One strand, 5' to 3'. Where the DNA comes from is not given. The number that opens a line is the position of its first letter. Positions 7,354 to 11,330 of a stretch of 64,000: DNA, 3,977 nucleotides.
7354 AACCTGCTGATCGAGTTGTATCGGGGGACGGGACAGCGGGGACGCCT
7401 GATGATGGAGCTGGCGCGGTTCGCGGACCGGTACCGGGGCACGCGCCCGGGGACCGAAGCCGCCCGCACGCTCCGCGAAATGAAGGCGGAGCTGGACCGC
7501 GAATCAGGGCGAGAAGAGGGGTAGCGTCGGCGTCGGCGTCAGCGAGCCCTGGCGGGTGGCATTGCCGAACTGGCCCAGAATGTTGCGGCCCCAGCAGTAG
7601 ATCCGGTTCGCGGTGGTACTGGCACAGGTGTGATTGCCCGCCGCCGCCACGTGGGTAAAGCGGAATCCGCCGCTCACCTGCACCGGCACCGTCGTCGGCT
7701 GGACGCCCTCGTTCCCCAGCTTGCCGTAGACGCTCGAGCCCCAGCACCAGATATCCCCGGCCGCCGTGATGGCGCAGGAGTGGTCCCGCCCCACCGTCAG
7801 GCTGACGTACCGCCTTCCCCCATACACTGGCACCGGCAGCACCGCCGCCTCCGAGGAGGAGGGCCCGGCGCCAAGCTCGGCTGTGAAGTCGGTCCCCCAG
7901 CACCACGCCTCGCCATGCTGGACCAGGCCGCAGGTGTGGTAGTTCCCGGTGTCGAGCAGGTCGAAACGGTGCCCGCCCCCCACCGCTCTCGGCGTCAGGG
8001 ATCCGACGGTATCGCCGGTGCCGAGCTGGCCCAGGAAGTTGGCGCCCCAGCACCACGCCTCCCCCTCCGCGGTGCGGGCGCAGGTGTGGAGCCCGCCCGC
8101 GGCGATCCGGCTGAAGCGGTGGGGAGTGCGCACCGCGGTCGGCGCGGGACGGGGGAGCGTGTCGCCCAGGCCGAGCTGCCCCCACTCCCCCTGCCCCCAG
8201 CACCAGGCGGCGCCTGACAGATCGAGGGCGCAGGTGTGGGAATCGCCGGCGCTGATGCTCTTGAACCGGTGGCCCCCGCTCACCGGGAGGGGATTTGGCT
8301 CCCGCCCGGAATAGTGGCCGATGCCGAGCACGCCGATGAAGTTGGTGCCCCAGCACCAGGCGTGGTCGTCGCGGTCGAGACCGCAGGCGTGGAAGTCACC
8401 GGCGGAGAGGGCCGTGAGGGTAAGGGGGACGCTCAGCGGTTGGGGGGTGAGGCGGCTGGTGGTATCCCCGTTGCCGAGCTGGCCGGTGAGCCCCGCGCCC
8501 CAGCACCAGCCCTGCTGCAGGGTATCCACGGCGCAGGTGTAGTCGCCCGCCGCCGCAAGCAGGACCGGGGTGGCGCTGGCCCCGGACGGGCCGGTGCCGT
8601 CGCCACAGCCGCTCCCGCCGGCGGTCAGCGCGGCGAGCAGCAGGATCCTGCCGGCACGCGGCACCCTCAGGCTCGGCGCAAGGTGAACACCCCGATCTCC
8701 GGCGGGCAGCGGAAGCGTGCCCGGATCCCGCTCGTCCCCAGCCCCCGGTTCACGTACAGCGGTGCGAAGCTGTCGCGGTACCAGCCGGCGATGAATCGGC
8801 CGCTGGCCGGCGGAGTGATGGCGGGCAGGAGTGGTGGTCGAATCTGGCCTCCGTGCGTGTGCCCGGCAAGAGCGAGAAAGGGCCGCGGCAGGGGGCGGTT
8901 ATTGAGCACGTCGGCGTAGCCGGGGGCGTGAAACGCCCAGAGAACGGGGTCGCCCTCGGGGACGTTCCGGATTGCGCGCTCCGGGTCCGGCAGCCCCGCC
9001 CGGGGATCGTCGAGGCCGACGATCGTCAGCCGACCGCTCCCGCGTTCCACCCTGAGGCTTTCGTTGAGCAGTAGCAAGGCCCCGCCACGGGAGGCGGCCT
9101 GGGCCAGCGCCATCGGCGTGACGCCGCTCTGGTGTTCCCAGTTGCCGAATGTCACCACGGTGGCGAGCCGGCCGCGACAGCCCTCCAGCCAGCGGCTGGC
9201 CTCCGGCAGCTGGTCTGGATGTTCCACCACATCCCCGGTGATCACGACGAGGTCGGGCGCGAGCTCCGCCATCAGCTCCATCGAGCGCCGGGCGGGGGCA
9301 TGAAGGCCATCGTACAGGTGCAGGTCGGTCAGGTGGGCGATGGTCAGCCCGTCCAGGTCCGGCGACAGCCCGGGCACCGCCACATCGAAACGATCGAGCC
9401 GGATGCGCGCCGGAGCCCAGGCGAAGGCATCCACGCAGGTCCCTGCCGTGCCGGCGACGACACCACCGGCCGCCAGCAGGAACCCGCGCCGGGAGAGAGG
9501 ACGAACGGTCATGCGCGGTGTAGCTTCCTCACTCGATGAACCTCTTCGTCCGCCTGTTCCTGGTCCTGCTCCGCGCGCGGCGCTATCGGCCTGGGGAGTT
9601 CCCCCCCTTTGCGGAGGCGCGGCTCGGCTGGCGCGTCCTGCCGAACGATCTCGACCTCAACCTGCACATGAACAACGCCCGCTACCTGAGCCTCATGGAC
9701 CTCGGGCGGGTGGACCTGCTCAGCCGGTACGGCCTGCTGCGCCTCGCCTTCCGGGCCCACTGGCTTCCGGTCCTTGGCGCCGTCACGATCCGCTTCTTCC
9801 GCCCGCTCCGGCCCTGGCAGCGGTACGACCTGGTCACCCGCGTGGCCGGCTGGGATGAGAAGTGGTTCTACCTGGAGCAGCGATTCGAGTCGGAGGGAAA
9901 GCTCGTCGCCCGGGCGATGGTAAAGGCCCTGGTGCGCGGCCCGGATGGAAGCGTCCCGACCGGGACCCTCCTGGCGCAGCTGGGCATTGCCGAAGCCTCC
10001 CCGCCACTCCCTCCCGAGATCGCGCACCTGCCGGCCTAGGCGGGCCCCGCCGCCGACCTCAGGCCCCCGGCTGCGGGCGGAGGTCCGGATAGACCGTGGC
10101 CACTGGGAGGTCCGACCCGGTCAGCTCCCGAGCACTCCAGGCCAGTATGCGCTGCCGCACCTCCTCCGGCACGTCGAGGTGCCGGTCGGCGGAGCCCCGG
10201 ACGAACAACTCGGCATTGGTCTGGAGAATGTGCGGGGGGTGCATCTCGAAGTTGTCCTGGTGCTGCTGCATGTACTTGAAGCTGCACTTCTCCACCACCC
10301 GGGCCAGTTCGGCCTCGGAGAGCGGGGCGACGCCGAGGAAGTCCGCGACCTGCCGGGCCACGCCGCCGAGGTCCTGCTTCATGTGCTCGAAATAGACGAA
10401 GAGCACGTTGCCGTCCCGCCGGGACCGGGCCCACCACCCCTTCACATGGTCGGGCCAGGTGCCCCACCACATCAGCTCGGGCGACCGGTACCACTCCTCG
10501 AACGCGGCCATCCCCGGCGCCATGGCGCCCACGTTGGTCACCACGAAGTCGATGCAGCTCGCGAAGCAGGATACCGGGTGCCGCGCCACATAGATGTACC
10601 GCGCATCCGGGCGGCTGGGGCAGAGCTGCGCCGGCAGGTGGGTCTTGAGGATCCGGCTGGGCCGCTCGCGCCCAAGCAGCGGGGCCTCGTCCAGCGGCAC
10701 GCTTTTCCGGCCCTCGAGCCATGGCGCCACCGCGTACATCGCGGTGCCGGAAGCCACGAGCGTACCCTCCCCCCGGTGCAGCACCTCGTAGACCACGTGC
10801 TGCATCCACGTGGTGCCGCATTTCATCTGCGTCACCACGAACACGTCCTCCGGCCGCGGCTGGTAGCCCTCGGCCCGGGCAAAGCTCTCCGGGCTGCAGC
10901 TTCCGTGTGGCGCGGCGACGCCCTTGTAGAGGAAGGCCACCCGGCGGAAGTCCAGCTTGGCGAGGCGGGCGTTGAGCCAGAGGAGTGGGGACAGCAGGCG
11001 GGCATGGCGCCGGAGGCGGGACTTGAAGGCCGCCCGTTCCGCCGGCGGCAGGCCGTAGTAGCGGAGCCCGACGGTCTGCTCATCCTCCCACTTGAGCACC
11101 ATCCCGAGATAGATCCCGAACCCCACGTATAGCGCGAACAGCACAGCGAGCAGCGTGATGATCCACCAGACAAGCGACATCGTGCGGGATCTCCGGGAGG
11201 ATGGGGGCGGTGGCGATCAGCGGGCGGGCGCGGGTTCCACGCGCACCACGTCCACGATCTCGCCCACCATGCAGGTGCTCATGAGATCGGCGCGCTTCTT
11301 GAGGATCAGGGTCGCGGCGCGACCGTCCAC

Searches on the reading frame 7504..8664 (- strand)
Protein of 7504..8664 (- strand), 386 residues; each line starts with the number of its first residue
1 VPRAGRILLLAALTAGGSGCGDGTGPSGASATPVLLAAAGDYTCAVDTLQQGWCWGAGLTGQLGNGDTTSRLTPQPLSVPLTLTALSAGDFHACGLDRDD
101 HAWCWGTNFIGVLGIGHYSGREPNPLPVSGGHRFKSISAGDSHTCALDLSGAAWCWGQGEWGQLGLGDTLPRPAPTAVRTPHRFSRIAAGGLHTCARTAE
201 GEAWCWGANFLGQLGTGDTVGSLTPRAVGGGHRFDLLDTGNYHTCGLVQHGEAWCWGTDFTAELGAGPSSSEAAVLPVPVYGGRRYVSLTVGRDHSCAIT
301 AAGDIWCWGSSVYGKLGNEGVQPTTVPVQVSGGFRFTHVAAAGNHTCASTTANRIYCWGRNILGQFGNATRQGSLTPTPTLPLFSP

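Call 9: search_protein_families(library=pfam, proteins=[window:7504-8664:-], max_evalue=0.01)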
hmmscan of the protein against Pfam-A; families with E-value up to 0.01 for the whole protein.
window:7504-8664:- (386 aa): 4 families
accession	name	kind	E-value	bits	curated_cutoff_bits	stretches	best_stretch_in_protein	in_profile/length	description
PF25390.1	WD40_RLD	-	2.1e-77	261.3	150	2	34-331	34-355/363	RCC1-like domain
PF00415.24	RCC1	-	3e-50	169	21.7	5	150-196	1-49/50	Regulator of chromosome condensation (RCC1) repeat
PF13540.12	RCC1_2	-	2.3e-43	145.4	22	6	186-213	3-30/30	Regulator of chromosome condensation (RCC1) repeat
PF25384.1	Alsin_RLD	-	1.7e-08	34.6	100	0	129-216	217-309/405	Alsin RCC1-like domain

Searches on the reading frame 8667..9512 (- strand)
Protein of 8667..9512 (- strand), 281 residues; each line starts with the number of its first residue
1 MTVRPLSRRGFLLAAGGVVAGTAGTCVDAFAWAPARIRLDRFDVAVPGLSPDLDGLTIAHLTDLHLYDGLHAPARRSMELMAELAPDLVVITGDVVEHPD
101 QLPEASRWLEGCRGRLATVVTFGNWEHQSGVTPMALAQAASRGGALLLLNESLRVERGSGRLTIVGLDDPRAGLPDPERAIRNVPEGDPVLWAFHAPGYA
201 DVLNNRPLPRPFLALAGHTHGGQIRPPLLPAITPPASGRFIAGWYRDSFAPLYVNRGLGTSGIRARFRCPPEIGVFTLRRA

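Call 9: search_protein_families(library=pfam, proteins=[window:8667-9512:-], max_evalue=0.01)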
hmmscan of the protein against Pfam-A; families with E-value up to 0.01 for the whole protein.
window:8667-9512:- (281 aa): 1 family
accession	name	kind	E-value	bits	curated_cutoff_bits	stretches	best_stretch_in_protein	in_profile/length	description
PF00149.33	Metallophos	-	1.8e-06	28.9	21.5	1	57-220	2-189/191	Calcineurin-like phosphoesterase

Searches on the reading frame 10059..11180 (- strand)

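Call 9: search_protein_families(library=pfam, proteins=[window:10059-11180:-], max_evalue=0.01)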
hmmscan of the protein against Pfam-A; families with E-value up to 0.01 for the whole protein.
window:10059-11180:- (373 aa): 2 families
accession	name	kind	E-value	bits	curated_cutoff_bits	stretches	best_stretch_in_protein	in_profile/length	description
PF00685.33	Sulfotransfer_1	-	1.9e-37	129.5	22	1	110-331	1-228/255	Sulfotransferase domain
PF13469.12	Sulfotransfer_3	-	8.4e-10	39.7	27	1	190-285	122-213/216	Sulfotransferase family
